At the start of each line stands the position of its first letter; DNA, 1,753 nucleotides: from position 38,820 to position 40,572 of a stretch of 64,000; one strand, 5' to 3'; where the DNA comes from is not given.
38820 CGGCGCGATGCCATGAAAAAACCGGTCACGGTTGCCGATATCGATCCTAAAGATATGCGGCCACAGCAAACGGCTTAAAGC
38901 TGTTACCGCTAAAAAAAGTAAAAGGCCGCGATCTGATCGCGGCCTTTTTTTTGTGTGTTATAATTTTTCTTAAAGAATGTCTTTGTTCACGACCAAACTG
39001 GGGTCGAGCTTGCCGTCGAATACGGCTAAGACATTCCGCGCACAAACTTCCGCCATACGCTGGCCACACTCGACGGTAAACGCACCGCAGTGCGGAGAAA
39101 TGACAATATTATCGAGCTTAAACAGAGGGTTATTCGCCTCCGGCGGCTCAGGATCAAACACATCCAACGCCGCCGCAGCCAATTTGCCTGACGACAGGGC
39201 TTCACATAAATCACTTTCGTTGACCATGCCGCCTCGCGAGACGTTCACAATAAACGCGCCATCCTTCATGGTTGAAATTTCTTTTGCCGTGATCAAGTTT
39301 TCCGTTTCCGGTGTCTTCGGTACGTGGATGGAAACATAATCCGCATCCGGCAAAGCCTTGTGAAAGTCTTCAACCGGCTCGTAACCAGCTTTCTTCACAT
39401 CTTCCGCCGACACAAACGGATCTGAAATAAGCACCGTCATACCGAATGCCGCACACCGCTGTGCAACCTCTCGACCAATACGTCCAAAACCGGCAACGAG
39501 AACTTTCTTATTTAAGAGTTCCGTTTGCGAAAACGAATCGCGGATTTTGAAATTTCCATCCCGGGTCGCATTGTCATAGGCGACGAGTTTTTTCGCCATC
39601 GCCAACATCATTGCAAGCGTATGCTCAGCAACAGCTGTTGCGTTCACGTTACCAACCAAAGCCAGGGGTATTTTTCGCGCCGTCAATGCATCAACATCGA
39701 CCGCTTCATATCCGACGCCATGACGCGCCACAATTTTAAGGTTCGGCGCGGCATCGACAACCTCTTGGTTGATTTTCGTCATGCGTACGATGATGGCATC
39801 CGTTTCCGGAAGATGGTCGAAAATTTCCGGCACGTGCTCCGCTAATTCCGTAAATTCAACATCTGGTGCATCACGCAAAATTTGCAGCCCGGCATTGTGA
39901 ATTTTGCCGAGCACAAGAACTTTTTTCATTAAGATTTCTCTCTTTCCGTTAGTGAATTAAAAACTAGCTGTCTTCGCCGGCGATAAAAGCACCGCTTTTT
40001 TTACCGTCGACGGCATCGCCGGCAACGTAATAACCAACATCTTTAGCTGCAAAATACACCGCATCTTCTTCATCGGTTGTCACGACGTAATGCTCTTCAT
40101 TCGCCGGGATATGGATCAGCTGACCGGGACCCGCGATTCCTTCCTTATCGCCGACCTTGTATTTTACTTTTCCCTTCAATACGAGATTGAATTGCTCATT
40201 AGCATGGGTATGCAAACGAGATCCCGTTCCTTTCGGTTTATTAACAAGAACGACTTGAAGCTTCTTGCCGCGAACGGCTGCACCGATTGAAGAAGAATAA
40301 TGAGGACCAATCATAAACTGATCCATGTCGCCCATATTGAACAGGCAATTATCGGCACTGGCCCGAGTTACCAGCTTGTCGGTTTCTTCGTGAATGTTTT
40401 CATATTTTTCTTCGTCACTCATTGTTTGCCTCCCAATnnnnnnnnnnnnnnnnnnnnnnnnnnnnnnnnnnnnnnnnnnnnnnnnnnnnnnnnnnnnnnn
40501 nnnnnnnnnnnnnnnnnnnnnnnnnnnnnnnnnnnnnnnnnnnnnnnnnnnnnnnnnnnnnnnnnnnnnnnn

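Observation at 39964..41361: Tandem triplication of a KdgF-like cupin inside an amidohydrolase-aldolase-dehydrogenase operon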

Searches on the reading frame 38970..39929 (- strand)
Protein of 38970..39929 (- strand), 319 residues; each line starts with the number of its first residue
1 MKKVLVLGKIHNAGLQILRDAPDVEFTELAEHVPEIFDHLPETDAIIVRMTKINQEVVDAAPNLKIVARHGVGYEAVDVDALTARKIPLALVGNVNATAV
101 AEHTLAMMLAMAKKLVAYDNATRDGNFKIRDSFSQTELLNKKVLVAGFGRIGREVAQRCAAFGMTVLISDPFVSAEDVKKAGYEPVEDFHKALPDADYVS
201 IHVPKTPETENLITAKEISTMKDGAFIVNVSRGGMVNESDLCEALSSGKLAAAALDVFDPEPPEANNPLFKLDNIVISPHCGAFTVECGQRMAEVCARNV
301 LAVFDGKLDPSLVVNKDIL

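Call 3: search_protein_families(library=pfam, proteins=[window:38970-39929:-], max_evalue=0.01)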
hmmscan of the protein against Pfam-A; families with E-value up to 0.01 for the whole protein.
window:38970-39929:- (319 aa): 8 families
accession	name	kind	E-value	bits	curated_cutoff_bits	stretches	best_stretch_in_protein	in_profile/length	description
PF02826.25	2-Hacid_dh_C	-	9.2e-60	201.5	25.1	1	105-282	1-178/178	D-isomer specific 2-hydroxyacid dehydrogenase, NAD binding domain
PF00389.36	2-Hacid_dh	-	5.2e-26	91.4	24.6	1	4-313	1-133/134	D-isomer specific 2-hydroxyacid dehydrogenase, catalytic domain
PF00670.27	AdoHcyase_NAD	-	1.2e-05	25.9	27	1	140-231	23-110/162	S-adenosyl-L-homocysteine hydrolase, NAD binding domain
PF03446.21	NAD_binding_2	-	1.7e-05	25.3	21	1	143-247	2-109/161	NAD binding domain of 6-phosphogluconate dehydrogenase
PF01262.27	AlaDh_PNT_C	-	0.00022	21.2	23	1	141-239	29-139/214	Alanine dehydrogenase/PNT, C-terminal domain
PF07991.19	KARI_N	-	0.00031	20.8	20.6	1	138-227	2-91/165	Acetohydroxy acid isomeroreductase, NADPH-binding domain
PF03720.21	UDPG_MGDP_dh_C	-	0.0008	20.2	30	1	154-228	21-95/103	UDP-glucose/GDP-mannose dehydrogenase family, UDP binding domain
PF00899.27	ThiF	-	0.0045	16.6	28.1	1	134-164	14-44/238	ThiF family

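Call 4: search_protein_families(library=ncbifam, proteins=[window:38970-39929:-], max_evalue=0.01)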
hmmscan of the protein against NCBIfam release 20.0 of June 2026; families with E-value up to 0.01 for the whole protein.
window:38970-39929:- (319 aa): 30 families (the best 25 are shown)
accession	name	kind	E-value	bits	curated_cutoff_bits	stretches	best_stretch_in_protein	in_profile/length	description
TIGR01327.1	PGDH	equivalog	1.3e-85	288.2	454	1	3-311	1-308/525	phosphoglycerate dehydrogenase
NF009714.1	PRK13243.1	equivalog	2.3e-66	224.4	455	1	3-318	4-326/332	glyoxylate reductase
NF005069.0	PRK06487.1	equivalog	9.4e-56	189.2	448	1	33-307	39-314/320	2-hydroxyacid dehydrogenase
NF041369.1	Dhydh_Halo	equivalog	2.3e-50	171.6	400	1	67-303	59-294/305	D-2-hydroxyacid dehydrogenase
NF006263.0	PRK08410.1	equivalog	2.6e-50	171.6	389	1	12-302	13-305/311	D-2-hydroxyacid dehydrogenase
NF011938.0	PRK15409.1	equivalog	2.9e-49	167.9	492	1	31-313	34-318/324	glyoxylate/hydroxypyruvate reductase GhrB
NF008759.0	PRK11790.1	equivalog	5.9e-48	163.5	404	1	2-302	12-315/410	phosphoglycerate dehydrogenase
NF005750.0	PRK07574.1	equivalog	2.1e-45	155.4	329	1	40-304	88-356/386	NAD-dependent formate dehydrogenase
NF005387.0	PRK06932.1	equivalog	1.4e-41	142.5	492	1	22-281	23-287/314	2-hydroxyacid dehydrogenase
NF005027.0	PRK06436.1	equivalog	2e-31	109.3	261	1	63-316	49-290/303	2-hydroxyacid dehydrogenase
NF000492.1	vanH_gen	exception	6.2e-31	107.6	540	1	64-261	67-255/312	D-lactate dehydrogenase VanH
NF006374.0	PRK08605.1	subfamily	2.3e-26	92.7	356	1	64-262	70-267/332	D-lactate dehydrogenase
NF000371.1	vanH_Agroup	exception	3.1e-25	89.1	700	1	65-261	73-260/322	VanH-A/VanH-Pt family D-lactate dehydrogenase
NF000112.1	vanH-Amyco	exception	4.6e-25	88.6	625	1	63-262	95-285/348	VanH-AOV family D-lactate dehydrogenase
NF001309.0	PRK00257.1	equivalog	4.7e-25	88.4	434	1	40-306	35-280/379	4-phosphoerythronate dehydrogenase PdxB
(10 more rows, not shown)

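Call 36: search_solved_structures(query=window:38970-39929:-, max_evalue=1e-30)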
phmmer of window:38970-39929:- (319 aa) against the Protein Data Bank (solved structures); distinct sequences matched with E-value up to 1e-30: 64 (the best 60 are shown).
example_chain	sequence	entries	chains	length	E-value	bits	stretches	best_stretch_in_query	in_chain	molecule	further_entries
3ddn_A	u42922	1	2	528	7.3e-61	209.5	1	4-312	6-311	D-3-phosphoglycerate dehydrogenase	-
1ygy_A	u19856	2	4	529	7.4e-61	209.5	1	4-312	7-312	D-3-phosphoglycerate dehydrogenase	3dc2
9jnq_A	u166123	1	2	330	7.3e-58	199.6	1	3-315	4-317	McyI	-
8wph_A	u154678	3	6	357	1.4e-57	198.7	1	3-315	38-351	McyI-NAD | McyI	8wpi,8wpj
9jnr_A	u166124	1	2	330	3.6e-57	197.3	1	3-313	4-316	McyI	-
8wpq_A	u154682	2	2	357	9.6e-57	195.9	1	3-315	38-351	McyI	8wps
8wpo_A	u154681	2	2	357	1e-56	195.9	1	3-315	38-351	McyI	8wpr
9whb_A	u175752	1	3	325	1.3e-55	192.3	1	29-316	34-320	3-phosphoglycerate dehydrogenase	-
5aov_A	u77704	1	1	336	6.4e-54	186.7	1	3-318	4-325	GLYOXYLATE REDUCTASE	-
6bii_A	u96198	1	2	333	2.9e-53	184.5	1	3-319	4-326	Glyoxylate reductase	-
1wwk_A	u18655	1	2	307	3e-53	184.5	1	3-304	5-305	phosphoglycerate dehydrogenase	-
9jcm_A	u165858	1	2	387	7e-53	183.3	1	4-300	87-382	D-3-phosphoglycerate dehydrogenase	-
9jcn_A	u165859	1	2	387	4.9e-52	180.5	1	4-300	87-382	D-3-phosphoglycerate dehydrogenase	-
2dbq_A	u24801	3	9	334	7.5e-49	170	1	3-318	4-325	Glyoxylate reductase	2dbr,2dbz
6plf_A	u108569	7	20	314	3.3e-46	161.3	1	2-306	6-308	D-3-phosphoglycerate dehydrogenase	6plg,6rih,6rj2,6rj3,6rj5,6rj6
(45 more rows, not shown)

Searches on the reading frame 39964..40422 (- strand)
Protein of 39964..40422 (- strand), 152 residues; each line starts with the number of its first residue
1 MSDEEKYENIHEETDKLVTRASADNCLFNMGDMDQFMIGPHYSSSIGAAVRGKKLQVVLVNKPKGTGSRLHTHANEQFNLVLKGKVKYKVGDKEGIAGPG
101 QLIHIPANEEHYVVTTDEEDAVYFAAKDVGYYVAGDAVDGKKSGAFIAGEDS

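Call 3: search_protein_families(library=pfam, proteins=[window:39964-40422:-], max_evalue=0.01)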
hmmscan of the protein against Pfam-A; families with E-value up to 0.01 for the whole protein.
window:39964-40422:- (152 aa): 4 families
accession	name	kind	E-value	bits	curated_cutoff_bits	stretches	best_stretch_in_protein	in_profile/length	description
PF07883.17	Cupin_2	-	1.3e-14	54.1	27.2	1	62-124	5-67/70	Cupin domain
PF02311.25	AraC_binding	-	1.1e-07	32.1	21.1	1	69-124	17-72/135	AraC-like ligand binding domain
PF12973.13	Cupin_7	-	0.0001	22.5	27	1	57-126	35-100/105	ChrR Cupin-like domain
PF00190.28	Cupin_1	-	0.0076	16.3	22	1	34-126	42-112/151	Cupin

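Call 4: search_protein_families(library=ncbifam, proteins=[window:39964-40422:-], max_evalue=0.01)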
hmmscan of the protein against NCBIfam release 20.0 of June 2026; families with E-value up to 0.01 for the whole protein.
window:39964-40422:- (152 aa): 3 families
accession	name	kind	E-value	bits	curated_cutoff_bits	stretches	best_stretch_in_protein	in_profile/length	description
NF049940.1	MandnitrLy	equivalog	0.001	18.9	140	1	49-126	29-107/130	(R)-mandelonitrile lyase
NF007633.0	PRK10296.1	equivalog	0.0029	17.1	264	1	50-111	20-80/280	transcriptional regulator ChbR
TIGR03214.2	ura-cupin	equivalog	0.0086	15.6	200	0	54-123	46-119/249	(S)-ureidoglycine aminohydrolase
